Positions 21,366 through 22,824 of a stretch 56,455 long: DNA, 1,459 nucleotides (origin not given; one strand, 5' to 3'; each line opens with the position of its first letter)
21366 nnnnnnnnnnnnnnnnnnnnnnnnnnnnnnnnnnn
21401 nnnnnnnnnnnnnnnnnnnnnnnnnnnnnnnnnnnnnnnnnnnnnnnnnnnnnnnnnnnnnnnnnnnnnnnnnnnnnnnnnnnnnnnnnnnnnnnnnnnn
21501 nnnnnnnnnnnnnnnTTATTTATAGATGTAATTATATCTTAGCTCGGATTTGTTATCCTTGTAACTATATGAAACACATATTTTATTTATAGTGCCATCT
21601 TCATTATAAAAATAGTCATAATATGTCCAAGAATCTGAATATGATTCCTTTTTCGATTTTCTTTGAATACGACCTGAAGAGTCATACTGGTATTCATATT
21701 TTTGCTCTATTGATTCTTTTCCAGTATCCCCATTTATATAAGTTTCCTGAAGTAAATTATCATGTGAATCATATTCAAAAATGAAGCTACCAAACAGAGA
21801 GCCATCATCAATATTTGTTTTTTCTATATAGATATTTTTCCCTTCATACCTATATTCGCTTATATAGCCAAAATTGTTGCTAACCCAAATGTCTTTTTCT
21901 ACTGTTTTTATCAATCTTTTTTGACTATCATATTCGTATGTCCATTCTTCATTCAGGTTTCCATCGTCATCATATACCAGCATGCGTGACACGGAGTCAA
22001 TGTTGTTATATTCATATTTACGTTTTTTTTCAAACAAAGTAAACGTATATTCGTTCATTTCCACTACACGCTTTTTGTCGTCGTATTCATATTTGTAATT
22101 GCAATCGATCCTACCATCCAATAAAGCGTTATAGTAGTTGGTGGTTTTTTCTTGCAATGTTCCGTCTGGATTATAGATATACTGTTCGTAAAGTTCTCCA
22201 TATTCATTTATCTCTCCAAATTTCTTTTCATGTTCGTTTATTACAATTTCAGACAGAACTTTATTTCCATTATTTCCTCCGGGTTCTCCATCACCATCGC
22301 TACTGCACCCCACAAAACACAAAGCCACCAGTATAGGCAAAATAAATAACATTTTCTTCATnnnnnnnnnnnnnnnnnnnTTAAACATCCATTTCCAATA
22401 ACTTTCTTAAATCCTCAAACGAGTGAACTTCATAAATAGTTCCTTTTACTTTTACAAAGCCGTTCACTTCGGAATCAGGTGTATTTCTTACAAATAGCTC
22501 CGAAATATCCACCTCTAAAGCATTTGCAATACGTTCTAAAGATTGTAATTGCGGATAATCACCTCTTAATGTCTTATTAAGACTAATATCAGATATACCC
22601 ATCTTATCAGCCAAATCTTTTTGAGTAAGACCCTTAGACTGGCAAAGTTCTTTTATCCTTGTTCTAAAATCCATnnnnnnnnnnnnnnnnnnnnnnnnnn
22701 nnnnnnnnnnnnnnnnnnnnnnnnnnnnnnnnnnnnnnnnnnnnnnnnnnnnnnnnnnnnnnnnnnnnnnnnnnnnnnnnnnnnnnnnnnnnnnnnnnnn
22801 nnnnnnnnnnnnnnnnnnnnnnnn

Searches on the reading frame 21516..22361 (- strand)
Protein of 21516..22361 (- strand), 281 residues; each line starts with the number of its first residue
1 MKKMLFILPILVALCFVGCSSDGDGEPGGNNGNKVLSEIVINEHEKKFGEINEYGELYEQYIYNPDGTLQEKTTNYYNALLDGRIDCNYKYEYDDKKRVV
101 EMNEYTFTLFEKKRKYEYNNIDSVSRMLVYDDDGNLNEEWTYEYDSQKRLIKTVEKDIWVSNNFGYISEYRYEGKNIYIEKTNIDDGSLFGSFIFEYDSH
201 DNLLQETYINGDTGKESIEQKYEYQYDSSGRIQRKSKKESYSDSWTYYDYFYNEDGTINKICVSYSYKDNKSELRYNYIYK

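Call 71: search_protein_families(library=pfam, proteins=[window:21516-22361:-], max_evalue=0.01)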
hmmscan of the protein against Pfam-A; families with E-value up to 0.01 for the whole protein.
window:21516-22361:- (281 aa): 1 family
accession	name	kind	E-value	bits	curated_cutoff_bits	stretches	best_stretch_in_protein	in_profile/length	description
PF05593.20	RHS_repeat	-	0.00046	21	22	0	197-232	1-28/38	RHS Repeat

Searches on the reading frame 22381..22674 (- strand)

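Call 71: search_protein_families(library=pfam, proteins=[window:22381-22674:-], max_evalue=0.01)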
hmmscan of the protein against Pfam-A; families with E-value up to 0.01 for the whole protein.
window:22381-22674:- (97 aa): 7 families
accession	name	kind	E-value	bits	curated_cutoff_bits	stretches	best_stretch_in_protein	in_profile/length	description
PF01381.28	HTH_3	-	9.6e-12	45.2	23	1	7-60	1-55/55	Helix-turn-helix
PF13443.12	HTH_26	-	4.2e-11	43.4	22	1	6-64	1-61/63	Cro/C1-type HTH DNA-binding domain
PF13560.12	HTH_31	-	1.2e-07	32.4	27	1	3-59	2-60/64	Helix-turn-helix domain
PF12844.13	HTH_19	-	0.00094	19.5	30.2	1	6-61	3-59/64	Helix-turn-helix domain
PF21716.3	dnstrm_HI1420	-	0.0015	18.8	27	1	7-58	37-87/90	Probable addiction module antidote protein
PF13744.12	HTH_37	-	0.0036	17.5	27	1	6-53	22-68/80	Helix-turn-helix domain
PF04967.18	HTH_10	-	0.0051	17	23.1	0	14-37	22-45/53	HTH DNA binding domain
